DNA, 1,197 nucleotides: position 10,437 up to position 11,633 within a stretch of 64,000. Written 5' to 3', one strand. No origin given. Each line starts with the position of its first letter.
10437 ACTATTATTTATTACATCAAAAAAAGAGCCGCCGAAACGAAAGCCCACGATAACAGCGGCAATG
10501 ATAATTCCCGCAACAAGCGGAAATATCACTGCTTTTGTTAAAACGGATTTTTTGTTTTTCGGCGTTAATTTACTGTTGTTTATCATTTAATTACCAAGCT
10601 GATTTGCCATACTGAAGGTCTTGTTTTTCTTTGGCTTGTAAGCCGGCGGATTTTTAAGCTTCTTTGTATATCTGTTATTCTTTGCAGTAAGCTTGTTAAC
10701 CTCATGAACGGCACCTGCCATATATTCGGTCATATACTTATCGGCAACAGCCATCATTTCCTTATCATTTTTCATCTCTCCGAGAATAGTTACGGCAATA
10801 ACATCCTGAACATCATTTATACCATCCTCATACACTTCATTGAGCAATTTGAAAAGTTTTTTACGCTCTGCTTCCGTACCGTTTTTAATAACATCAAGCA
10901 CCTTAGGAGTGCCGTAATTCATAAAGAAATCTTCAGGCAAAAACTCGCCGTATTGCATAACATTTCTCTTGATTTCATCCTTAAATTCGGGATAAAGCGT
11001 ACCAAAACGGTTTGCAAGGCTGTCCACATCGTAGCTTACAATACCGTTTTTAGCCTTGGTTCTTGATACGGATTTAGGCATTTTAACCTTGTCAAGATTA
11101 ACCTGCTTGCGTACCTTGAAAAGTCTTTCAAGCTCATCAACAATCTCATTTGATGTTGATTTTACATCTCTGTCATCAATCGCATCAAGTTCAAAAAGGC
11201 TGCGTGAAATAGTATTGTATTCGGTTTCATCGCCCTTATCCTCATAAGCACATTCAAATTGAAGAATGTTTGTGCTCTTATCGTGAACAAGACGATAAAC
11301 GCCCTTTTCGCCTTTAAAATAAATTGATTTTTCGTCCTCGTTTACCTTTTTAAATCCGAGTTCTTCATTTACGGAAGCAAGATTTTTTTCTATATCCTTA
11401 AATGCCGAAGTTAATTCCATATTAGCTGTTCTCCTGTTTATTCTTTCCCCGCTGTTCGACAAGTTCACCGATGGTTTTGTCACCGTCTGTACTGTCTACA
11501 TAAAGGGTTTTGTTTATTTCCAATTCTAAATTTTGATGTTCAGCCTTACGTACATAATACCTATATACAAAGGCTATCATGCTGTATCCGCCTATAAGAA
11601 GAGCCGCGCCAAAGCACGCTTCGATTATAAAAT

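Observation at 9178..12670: Translationally coupled 5-gene operon of uncharacterized membrane proteins with a paralog pair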

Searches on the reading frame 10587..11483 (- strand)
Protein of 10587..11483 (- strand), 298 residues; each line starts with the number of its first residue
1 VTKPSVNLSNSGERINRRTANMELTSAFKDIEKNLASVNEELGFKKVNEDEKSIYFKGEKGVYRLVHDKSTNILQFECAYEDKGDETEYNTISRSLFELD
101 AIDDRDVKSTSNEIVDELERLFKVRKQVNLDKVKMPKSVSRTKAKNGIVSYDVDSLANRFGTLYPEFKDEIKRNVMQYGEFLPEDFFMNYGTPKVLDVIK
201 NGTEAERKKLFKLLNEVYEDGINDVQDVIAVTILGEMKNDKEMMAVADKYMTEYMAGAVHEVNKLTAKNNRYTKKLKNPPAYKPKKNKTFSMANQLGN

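Call 3: search_protein_families(library=pfam, proteins=[window:10587-11483:-], max_evalue=1)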
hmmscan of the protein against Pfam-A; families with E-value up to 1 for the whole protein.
window:10587-11483:- (298 aa): 5 families
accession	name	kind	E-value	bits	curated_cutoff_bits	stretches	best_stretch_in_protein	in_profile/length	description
PF24722.1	DUF7674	-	6.9e-12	45.9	27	1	158-254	2-99/111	Domain of unknown function (DUF7674)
PF13158.11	DUF3993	-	0.013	16.2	22.4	1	196-269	14-80/118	Protein of unknown function (DUF3993)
PF24079.1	UBR4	-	0.018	15.9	27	1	88-171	2-86/125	E3 ubiquitin-protein ligase UBR4-like domain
PF23613.1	ELP3_N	-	0.029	14.7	27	0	110-135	4-29/70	ELP3 N-terminal domain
PF18196.7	Cdh1_DBD_1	-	0.09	13.5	26.4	1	240-288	44-92/120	Chromodomain helicase DNA-binding domain 1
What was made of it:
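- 10587..11420 (-): Gene C: cytoplasmic, Lys/Glu-rich DUF7674 protein (277 aa), very highly conserved. Pfam PF24722 scores 45.9 bits against a cut-off of 27 (call 3).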

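Call 4: search_protein_families(library=ncbifam, proteins=[window:10587-11483:-], max_evalue=1)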
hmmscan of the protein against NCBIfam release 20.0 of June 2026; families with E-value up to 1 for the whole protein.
window:10587-11483:- (298 aa): 1 family
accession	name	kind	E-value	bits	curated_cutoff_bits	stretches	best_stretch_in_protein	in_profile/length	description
TIGR00004.1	TIGR00004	subfamily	0.028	14.6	106.25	1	196-265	39-111/125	Rid family detoxifying hydrolase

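Call 21: search_protein_families(library=padloc, proteins=[window:10587-11483:-], max_evalue=1)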
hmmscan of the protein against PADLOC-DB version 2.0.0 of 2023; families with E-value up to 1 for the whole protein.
window:10587-11483:- (298 aa): 0 families

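Call 22: search_protein_families(library=phrogs, proteins=[window:10587-11483:-], max_evalue=1)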
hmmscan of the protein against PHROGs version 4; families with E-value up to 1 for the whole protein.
window:10587-11483:- (298 aa): 4 families
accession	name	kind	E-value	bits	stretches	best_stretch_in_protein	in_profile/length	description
phrog_13488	-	unknown function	0.028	15.6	1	10-66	8-54/74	-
phrog_15903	-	unknown function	0.065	14.4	1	196-235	37-76/89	-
phrog_3674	-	unknown function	0.13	13.3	0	233-271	15-54/57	-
phrog_6454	-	unknown function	0.33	11.9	0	197-227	54-84/114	-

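Call 40: find_homologous_proteins(query=window:10587-11420:-)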
Query window:10587-11420:- (277 aa): 1121 proteins with E <= 0.001 among 1643 candidates; the best 120 are listed.
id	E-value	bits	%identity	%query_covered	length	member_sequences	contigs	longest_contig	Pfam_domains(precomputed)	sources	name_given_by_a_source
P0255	2.2e-173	592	99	100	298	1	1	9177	PF24722.2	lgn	-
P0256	3.0e-173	592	99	100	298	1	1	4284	PF24722.2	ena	-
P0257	1.6e-172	590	99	100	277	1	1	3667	PF24722.2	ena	-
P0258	1.9e-172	589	98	100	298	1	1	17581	PF24722.2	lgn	-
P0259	2.1e-172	589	99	100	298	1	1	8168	PF24722.2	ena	-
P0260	5.9e-172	588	98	100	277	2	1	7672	PF24722.2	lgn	-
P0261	1.4e-171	587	98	100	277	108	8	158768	PF24722.2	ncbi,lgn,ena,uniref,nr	ncbi:hypothetical protein [uncultured Eubacterium sp.]|uniref:DUF7674 family protein n=1 Tax=uncultu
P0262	1.5e-171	587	97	100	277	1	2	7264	PF24722.2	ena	-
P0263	1.8e-171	586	98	100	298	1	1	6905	PF24722.2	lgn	-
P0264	1.9e-171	586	97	100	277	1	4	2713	PF24722.2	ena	-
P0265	2.1e-171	586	98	100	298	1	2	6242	PF24722.2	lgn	-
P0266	2.2e-171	586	98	100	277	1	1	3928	PF24722.2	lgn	-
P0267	2.6e-171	586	97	100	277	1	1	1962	PF24722.2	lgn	-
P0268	2.9e-171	586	98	100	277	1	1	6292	PF24722.2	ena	-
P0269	3.4e-171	585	98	100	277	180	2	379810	PF24722.2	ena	-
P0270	4.2e-171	585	97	100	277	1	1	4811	PF24722.2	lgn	-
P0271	5.2e-171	585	97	100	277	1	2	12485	PF24722.2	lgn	-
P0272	6.9e-171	584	97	100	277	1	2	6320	PF24722.2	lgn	-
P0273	7.7e-171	584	97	100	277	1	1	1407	PF24722.2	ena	-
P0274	8.1e-171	584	97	100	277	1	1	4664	PF24722.2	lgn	-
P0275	8.1e-171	584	97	100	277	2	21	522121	PF24722.2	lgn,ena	-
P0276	9.0e-171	584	97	100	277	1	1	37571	PF24722.2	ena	-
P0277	1.1e-170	584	97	100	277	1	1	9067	PF24722.2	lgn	-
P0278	1.4e-170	583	97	100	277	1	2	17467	PF24722.2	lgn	-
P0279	2.0e-170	583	97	100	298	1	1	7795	PF24722.2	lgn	-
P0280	4.3e-170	582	97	100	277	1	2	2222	PF24722.2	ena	-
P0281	5.5e-170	581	97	100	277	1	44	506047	PF24722.2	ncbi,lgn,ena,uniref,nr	ncbi:hypothetical protein [uncultured Eubacterium sp.]|uniref:DUF7674 family protein n=1 Tax=uncultu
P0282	7.8e-170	581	96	100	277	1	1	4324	PF24722.2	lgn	-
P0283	8.9e-170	581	97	100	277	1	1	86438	PF24722.2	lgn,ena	-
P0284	3.5e-169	579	96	100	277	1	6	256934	PF24722.2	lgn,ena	-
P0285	4.8e-169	578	96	100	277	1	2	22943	PF24722.2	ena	-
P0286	5.0e-169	578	96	100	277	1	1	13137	PF24722.2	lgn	-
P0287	1.7e-168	577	96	100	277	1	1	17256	PF24722.2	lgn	-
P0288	6.3e-168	575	95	100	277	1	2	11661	PF24722.2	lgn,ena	-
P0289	6.9e-167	571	94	100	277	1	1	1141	PF24722.2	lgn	-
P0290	4.1e-166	569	94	100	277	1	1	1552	PF24722.2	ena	-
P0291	5.4e-166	568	94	100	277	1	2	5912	PF24722.2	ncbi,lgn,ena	-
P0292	7.7e-166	568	96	98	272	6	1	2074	PF24722.2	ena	-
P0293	3.4e-158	543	90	100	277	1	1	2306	PF24722.2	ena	-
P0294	7.7e-157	538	88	100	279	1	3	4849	PF24722.2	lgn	-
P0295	2.0e-156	537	88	100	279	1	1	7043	PF24722.2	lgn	-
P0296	4.0e-156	536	88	100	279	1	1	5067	PF24722.2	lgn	-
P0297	4.6e-156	536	88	100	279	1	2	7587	PF24722.2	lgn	-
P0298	9.1e-150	515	85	100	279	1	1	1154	PF24722.2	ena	-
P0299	2.5e-149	514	85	100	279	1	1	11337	PF24722.2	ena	-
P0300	5.6e-149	513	85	100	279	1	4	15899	PF24722.2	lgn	-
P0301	6.4e-149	512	85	100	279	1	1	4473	PF24722.2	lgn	-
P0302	1.1e-148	512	85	100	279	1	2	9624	PF24722.2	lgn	-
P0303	1.4e-148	511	85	100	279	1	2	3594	PF24722.2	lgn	-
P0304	3.5e-148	510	84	100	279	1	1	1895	PF24722.2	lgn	-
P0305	3.6e-148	510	85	100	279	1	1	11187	PF24722.2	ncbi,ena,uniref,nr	ncbi:hypothetical protein [uncultured Eubacterium sp.]|uniref:DUF7674 family protein n=1 Tax=uncultu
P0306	4.7e-148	510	82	100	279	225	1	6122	PF24722.2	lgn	-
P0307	1.1e-147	508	84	100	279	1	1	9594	PF24722.2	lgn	-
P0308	1.2e-147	508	84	100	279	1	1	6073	PF24722.2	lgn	-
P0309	1.4e-147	508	84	100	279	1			PF24722.2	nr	nr:hypothetical protein [Eubacteriales bacterium]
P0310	1.5e-147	508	84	100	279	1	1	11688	PF24722.2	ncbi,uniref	ncbi:DUF7674 family protein [Eubacterium sp.]|uniref:DUF7674 family protein n=1 Tax=Eubacterium sp. 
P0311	2.1e-147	507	83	100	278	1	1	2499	PF24722.2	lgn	-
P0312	6.8e-147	506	83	100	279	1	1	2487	PF24722.2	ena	-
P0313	7.2e-147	506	84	100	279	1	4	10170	PF24722.2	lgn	-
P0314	8.7e-147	505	81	100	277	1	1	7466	PF24722.2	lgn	-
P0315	1.1e-146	505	84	100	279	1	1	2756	PF24722.2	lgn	-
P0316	1.8e-146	504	83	100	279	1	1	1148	PF24722.2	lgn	-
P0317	1.8e-146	504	84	100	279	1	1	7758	PF24722.2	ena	-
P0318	2.3e-146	504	87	89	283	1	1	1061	PF24722.2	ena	-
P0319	5.5e-146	503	83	100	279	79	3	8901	PF24722.2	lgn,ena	-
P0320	7.4e-146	502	83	100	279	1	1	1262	PF24722.2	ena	-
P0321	7.8e-146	502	80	100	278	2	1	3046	PF24722.2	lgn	-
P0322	1.3e-145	502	83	100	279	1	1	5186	PF24722.2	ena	-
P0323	1.4e-145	501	83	100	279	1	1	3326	PF24722.2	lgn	-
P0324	1.5e-145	501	83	100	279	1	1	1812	PF24722.2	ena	-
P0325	3.5e-145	500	83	100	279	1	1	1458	PF24722.2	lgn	-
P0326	4.6e-144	496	82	100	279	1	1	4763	PF24722.2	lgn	-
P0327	4.2e-142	490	81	99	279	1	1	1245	PF24722.2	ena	-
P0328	2.9e-141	487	81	100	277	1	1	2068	PF24722.2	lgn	-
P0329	1.4e-140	485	80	100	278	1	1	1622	PF24722.2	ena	-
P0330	1.7e-140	485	78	100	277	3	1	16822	PF24722.2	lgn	-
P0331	5.1e-138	477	76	100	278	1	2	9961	PF24722.2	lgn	-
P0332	6.3e-138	476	77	100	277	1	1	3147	PF24722.2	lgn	-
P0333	5.5e-137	473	77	99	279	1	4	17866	PF24722.2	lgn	-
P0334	6.8e-137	473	77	99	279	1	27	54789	PF24722.2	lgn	-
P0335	1.0e-136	472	77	100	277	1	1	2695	PF24722.2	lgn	-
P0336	1.2e-136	472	77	99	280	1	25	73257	PF24722.2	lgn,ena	-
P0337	1.7e-136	472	78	100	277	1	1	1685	PF24722.2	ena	-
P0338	1.8e-136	472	77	99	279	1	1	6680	PF24722.2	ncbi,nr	ncbi:MAG TPA: hypothetical protein DCZ02_00710 [Ruminococcaceae bacterium]|nr:hypothetical protein [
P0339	2.4e-136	471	77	99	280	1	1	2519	PF24722.2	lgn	-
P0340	2.5e-136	471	77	99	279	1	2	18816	PF24722.2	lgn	-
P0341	2.6e-136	471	77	99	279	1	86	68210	PF24722.2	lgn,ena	-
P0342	6.3e-136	470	77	99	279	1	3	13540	PF24722.2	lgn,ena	-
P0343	7.5e-136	470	76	99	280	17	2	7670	PF24722.2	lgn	-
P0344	1.0e-135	469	77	99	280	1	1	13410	PF24722.2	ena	-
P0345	2.0e-135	468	77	99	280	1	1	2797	PF24722.2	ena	-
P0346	2.6e-135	468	76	100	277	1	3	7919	PF24722.2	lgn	-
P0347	3.8e-135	467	76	99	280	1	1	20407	PF24722.2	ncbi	-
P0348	3.9e-135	467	76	99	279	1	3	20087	PF24722.2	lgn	-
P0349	4.3e-135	467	76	99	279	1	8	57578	PF24722.2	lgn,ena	-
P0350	6.8e-135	466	76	99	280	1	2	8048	PF24722.2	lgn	-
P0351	1.1e-134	466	75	100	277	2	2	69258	PF24722.2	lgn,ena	-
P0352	1.5e-134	465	75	100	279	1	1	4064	PF24722.2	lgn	-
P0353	4.2e-134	464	75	100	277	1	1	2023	PF24722.2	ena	-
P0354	5.6e-134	463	75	100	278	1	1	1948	PF24722.2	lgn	-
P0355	6.1e-134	463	76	99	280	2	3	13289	PF24722.2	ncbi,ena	-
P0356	9.4e-134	463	74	99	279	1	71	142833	PF24722.2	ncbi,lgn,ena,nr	ncbi:MAG: hypothetical protein SO393_01560 [Eubacterium sp.]|nr:hypothetical protein [Oscillospirace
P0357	1.0e-133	463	73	99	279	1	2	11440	PF24722.2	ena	-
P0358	1.0e-133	463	73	99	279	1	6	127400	PF24722.2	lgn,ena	-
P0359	1.2e-133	462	74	99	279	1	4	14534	PF24722.2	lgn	-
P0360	1.5e-133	462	76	99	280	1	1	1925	PF24722.2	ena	-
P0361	1.6e-133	462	76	99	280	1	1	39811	PF24722.2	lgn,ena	-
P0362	1.7e-133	462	74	99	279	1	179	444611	PF24722.2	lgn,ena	-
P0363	1.7e-133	462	74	99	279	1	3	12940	PF24722.2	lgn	-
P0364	1.9e-133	462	74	99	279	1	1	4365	PF24722.2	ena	-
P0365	2.0e-133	462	74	99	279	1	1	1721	PF24722.2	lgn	-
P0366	2.8e-133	461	73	99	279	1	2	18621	PF24722.2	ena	-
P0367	2.9e-133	461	74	99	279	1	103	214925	PF24722.2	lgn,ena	-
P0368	3.1e-133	461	74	99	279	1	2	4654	PF24722.2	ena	-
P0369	3.2e-133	461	75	100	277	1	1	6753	PF24722.2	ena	-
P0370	3.8e-133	461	73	99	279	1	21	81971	PF24722.2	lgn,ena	-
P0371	4.1e-133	461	76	99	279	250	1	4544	PF24722.2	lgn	-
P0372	4.2e-133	461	73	99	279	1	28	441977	PF24722.2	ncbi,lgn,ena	-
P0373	4.7e-133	460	74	99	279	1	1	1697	PF24722.2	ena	-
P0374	5.2e-133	460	74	99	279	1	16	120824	PF24722.2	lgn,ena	-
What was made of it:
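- On DUF7674 (PF24722): All 120 listed homologs carry PF24722 (call 40).
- Closest known: Pfam DUF7674. Same: UniRef names its close homologs 'DUF7674 family protein' (call 40).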

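Call 47: find_related_loci(query=A6, collection=genome_contigs, flank=6000)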
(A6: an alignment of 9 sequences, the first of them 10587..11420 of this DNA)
Query A6 (277 aa) in genome_contigs; peptide patterns used: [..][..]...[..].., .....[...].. (x = any residue, [..] = any of these).
526 stretches matched a pattern; 246 encode a relative of the query (tblastn E <= 1e-3); the best 80 are kept; 80 distinct loci.
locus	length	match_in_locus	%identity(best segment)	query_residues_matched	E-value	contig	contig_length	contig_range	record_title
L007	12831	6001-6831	97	1-277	3e-180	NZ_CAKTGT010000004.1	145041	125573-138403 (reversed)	MAG: uncultured Eubacterium sp. isolate REFINED_METABAT215_TOP10_CONTIGS_1500_ASSEMBLY_K77_MERGED__Hadza_MoBio_hadza-E-H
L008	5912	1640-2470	94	1-277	2e-178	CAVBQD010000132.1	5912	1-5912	bacterium isolate SRR8978300_cleanbin_000001 genome assembly, contig: Spades_SRR8978300_contig_1001, whole genome shotgu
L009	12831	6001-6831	92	1-277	5e-173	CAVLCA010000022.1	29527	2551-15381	bacterium isolate G02639-L1_cleanbin_000003 genome assembly, contig: Spades_G02639-L1_contig_532, whole genome shotgun s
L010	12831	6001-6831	82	1-277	2e-156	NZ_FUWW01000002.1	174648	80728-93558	Eubacterium coprostanoligenes strain ATCC 51222, whole genome shotgun sequence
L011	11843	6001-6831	82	1-277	1e-154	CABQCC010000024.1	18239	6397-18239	MAG TPA_asm: uncultured Eubacterium sp. isolate MGYG-HGUT-00443 genome assembly, contig: GUT_GENOME010373_24, whole geno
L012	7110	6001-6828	85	1-276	1e-148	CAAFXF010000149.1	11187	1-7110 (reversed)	MAG TPA_asm: Clostridia bacterium, isolate HGM12870, WGS project CAAFXF010000000 data, contig: SRS475647_60_k119_424959,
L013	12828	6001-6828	84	1-276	7e-146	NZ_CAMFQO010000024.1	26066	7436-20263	MAG: uncultured Eubacterium sp. isolate SRR15725431_bin.7_metaWRAP_v1.3_MAG ERZ10622460.301, whole genome shotgun sequen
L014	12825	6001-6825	76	2-276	2e-144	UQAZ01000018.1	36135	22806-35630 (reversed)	uncultured Ruminococcaceae bacterium isolate UMGS98 genome assembly, contig: NODE_329_length_36135_cov_4.546951, whole g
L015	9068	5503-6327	73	1-275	1e-139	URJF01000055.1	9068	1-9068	uncultured Ruminococcaceae bacterium isolate UMGS1050 genome assembly, contig: NODE_2708_length_9068_cov_3.277599, whole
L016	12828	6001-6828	74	1-276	3e-139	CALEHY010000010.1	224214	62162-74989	MAG TPA_asm: uncultured Clostridia bacterium isolate SRR6425755_bin.50_CONCOCT_v1.1_MAG genome assembly, contig: ERZ1767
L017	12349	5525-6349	74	1-276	2e-137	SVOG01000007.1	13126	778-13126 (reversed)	MAG: Oscillospiraceae bacterium isolate SIG559 k141_87589, whole genome shotgun sequence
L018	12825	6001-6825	72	1-275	3e-135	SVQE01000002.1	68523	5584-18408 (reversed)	MAG: Oscillospiraceae bacterium isolate SIG609 NODE_582_length_68523_cov_5.492666, whole genome shotgun sequence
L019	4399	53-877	72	1-276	1e-136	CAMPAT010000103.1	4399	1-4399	MAG: uncultured Clostridia bacterium isolate SRR873610_bin.11_metaWRAP_v1.3_MAG genome assembly, contig: NODE_59765_leng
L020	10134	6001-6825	71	1-275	7e-134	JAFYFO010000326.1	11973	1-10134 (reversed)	MAG: Eubacterium sp. isolate RGIG7045 Sheep_Rumen.Co__c3805967, whole genome shotgun sequence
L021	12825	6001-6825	72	1-276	1e-133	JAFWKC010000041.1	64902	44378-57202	MAG: Eubacterium sp. isolate RGIG5812 Sheep_Ileum.Co__c245000, whole genome shotgun sequence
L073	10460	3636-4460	61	1-275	5e-112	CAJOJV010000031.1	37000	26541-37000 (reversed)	uncultured Eubacterium sp. isolate Red_deer_4_mag_74 genome assembly, contig: scaffold_4074, whole genome shotgun sequen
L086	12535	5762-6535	65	1-258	4e-109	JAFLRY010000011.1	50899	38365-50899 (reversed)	MAG: Eubacterium sp. isolate HAN013 Seq11, whole genome shotgun sequence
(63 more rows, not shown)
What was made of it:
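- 10587..11420 (-): There are 1121 homolog clusters, and 246 GTDB species genomes encode it (calls 40, 47).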

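Call 52: search_protein_families(library=pfam, proteins=[L086:6824-7909:+, L086:7909-9072:+, L086:9219-10202:+, L073:6263-7081:-, L073:7100-7678:-], max_evalue=0.001)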
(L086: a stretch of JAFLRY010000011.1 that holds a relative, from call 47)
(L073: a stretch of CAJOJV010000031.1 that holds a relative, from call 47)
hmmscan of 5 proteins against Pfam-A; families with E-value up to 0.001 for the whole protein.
L086:6824-7909:+ (361 aa): 1 family
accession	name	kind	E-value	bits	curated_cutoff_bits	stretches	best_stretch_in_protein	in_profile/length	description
PF00266.25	Aminotran_5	-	9.9e-45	153.5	21.5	1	4-349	1-371/371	Aminotransferase class-V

L086:7909-9072:+ (387 aa): 6 families
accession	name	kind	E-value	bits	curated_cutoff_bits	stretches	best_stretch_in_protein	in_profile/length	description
PF02826.25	2-Hacid_dh_C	-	7.5e-38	130.1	25.1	1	103-273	12-178/178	D-isomer specific 2-hydroxyacid dehydrogenase, NAD binding domain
PF00389.36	2-Hacid_dh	-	1.6e-18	67.1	24.6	1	25-305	33-134/134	D-isomer specific 2-hydroxyacid dehydrogenase, catalytic domain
PF03446.21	NAD_binding_2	-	1.8e-05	25.3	21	1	139-213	2-75/161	NAD binding domain of 6-phosphogluconate dehydrogenase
PF22629.2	ACT_AHAS_ss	-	1.9e-05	25.2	27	1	321-382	3-67/67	AHAS small subunit-like ACT domain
PF07991.19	KARI_N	-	4.8e-05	23.4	20.6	1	134-231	2-96/165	Acetohydroxy acid isomeroreductase, NADPH-binding domain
PF22660.2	RS_preATP-grasp-like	-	0.00067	20.4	27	0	137-225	2-87/98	Ribonucleotide synthetase preATP-grasp domain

L086:9219-10202:+ (327 aa): 1 family
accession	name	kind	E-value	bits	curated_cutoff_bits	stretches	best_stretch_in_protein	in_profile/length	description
PF00682.25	HMGL-like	-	5.4e-20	72.3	29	1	17-257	2-238/260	HMGL-like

L073:6263-7081:- (272 aa): 1 family
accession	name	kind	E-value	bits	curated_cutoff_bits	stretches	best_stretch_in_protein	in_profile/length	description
PF01145.31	Band_7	-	4.9e-26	92.3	23.6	1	40-213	2-176/176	SPFH domain / Band 7 family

L073:7100-7678:- (192 aa): 2 families
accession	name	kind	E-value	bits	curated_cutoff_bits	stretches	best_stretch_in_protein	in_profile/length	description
PF08876.17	DUF1836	-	8.5e-15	55.2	27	1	48-123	33-105/105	Domain of unknown function (DUF1836)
PF13411.12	MerR_1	-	4.4e-07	30.4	21.6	1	40-95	2-62/69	MerR HTH family regulatory protein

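Call 64: search_solved_structures(query=A9, max_evalue=10)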
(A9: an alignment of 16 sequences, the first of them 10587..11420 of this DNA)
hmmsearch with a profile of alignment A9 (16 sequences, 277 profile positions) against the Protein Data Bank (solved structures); distinct sequences matched with E-value up to 10: 1.
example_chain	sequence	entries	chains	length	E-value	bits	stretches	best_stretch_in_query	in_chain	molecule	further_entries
8frf_A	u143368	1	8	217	0.56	12.5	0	174-201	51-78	RBL7_C2_3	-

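Call 72: predict_structure(alignment_id=A9)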
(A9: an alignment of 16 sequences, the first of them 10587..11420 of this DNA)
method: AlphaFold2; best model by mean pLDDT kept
length: 277 residues; sequences in the alignment: 16
mean_pLDDT: 62.0   pTM: 0.47
mean pLDDT of the five models: 62.0, 59.1, 57.7, 57.1, 54.1
residues with pLDDT >= 90: 8; 70-90: 97; 50-70: 100; < 50: 72
segments of 3 or more residues with pLDDT < 50: 103-130, 162-164, 200-206, 245-248, 251-277
pLDDT, mean of each block of 10 residues (from residue 1): 73 85 87 85 81 77 78 61 76 75 46 34 34 56 64 59 53 72 77 61 48 57 68 60 51 40 34 36
secondary structure, 60 per line:
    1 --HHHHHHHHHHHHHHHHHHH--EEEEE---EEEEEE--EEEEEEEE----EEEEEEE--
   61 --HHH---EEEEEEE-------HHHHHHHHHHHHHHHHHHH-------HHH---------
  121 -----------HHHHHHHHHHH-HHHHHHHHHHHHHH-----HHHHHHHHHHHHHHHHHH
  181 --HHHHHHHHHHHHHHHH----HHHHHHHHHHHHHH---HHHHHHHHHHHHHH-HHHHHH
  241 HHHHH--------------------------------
elements in order: H3-21 E24-28 E32-37 E40-47 E52-58 E69-75 H83-101 H132-142 H144-157 H163-180 H183-198 H203-216 H220-233 H235-245
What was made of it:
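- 10587..11420 (-): The AlphaFold model has pLDDT 62: an N-terminal alpha-beta5-alpha domain, a linker, then a helical domain (call 72).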
